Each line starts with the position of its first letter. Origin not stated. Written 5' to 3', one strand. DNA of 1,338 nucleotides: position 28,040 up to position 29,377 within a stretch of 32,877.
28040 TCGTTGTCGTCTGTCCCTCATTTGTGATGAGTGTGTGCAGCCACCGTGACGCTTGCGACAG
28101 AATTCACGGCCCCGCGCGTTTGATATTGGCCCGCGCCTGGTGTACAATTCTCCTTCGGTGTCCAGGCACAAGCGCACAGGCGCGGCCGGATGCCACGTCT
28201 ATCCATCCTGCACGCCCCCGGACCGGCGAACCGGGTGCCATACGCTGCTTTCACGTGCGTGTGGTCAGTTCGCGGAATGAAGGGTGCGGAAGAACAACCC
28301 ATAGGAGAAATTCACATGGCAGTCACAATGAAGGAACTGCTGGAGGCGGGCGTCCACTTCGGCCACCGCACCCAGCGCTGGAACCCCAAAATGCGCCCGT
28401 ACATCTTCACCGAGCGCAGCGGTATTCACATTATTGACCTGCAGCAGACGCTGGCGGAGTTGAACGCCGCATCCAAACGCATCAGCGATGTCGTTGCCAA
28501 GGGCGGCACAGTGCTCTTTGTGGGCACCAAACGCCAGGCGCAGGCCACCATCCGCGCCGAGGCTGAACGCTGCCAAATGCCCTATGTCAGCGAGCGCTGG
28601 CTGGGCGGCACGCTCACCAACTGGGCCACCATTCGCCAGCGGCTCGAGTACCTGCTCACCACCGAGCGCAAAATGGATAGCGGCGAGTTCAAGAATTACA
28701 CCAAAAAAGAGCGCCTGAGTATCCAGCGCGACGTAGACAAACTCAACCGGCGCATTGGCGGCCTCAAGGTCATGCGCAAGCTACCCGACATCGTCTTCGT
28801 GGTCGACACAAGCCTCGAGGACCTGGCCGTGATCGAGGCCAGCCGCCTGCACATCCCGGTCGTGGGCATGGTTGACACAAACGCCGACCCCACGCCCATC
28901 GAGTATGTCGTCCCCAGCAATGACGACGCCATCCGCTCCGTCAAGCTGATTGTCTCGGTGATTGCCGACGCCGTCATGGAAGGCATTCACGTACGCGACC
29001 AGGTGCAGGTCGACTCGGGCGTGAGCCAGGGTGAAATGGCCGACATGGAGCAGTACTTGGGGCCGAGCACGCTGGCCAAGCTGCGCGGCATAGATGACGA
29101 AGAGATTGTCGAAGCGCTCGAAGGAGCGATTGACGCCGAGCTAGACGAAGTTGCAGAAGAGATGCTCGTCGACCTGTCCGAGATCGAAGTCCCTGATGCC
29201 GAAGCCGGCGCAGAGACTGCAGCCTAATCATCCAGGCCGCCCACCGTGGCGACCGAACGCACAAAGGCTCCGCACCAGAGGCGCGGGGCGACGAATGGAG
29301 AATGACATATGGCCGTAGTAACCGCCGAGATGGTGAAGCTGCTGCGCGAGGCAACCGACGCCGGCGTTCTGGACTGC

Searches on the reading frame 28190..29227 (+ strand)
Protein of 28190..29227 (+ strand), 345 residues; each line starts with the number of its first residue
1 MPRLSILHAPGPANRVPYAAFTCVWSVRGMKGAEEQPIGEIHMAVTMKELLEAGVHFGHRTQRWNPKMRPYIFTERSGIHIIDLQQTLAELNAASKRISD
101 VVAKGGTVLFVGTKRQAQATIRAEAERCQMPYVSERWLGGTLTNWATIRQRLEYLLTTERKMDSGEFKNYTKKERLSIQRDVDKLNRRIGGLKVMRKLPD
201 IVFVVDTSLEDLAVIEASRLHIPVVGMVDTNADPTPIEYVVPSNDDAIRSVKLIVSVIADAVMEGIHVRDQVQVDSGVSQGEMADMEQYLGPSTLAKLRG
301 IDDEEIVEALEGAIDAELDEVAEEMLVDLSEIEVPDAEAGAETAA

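Call 10: search_protein_families(library=pfam, proteins=[window:28190-29227:+], max_evalue=0.001)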
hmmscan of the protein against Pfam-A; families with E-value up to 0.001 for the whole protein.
window:28190-29227:+ (345 aa): 1 family
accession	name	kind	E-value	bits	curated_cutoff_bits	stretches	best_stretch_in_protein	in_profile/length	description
PF00318.25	Ribosomal_S2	-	3.7e-92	307.9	26.1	1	50-265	1-216/216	Ribosomal protein S2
